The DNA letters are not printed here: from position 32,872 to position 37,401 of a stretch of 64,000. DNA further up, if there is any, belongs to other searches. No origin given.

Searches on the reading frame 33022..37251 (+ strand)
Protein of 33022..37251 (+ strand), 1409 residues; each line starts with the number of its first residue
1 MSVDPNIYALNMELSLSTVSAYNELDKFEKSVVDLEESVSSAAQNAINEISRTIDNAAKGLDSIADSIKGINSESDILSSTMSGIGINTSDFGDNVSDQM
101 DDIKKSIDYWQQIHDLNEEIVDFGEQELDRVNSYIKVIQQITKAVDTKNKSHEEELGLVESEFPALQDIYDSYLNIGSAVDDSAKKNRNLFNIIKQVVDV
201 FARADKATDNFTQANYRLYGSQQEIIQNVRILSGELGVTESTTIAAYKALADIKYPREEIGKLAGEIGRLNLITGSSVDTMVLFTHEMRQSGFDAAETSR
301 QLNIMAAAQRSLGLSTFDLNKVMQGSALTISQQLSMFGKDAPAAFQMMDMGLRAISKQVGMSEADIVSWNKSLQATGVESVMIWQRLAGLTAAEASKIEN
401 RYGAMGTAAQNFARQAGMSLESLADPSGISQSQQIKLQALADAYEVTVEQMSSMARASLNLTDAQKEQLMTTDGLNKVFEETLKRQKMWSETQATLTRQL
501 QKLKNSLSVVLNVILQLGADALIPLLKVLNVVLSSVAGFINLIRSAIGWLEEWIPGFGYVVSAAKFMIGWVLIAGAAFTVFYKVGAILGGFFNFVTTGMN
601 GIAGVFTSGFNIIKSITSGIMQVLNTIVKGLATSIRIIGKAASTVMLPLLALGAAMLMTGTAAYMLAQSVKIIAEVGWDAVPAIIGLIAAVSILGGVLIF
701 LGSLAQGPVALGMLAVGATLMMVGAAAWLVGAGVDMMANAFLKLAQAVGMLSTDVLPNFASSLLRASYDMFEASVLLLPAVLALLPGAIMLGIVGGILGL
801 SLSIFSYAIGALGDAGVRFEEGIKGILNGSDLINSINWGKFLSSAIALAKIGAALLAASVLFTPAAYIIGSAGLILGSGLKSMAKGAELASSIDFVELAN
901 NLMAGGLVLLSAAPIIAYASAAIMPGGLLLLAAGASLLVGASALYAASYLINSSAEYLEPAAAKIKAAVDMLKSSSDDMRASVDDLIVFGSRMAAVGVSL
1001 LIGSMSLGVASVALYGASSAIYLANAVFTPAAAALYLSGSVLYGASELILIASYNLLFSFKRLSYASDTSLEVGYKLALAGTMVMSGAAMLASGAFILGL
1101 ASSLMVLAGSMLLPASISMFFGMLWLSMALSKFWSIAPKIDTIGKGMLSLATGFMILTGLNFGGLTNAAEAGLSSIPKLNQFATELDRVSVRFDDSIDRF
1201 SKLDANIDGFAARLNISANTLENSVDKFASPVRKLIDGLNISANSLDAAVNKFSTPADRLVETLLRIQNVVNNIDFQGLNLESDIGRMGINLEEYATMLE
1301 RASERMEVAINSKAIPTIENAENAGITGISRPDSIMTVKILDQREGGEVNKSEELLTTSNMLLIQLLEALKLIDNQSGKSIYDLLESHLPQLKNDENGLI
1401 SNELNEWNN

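Call 26: search_protein_families(library=phrogs, proteins=[window:33022-37251:+], max_evalue=0.01)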
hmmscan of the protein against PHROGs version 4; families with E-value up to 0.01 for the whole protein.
window:33022-37251:+ (1409 aa): 1 family
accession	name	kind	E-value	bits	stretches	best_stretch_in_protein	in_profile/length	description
phrog_1752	-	head and packaging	0.00038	20.4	1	29-214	312-503/828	head maturation protease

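Call 81: search_protein_families(library=pfam, proteins=[window:33022-37251:+], max_evalue=0.01)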
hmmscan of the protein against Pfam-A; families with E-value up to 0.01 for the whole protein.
window:33022-37251:+ (1409 aa): 0 families
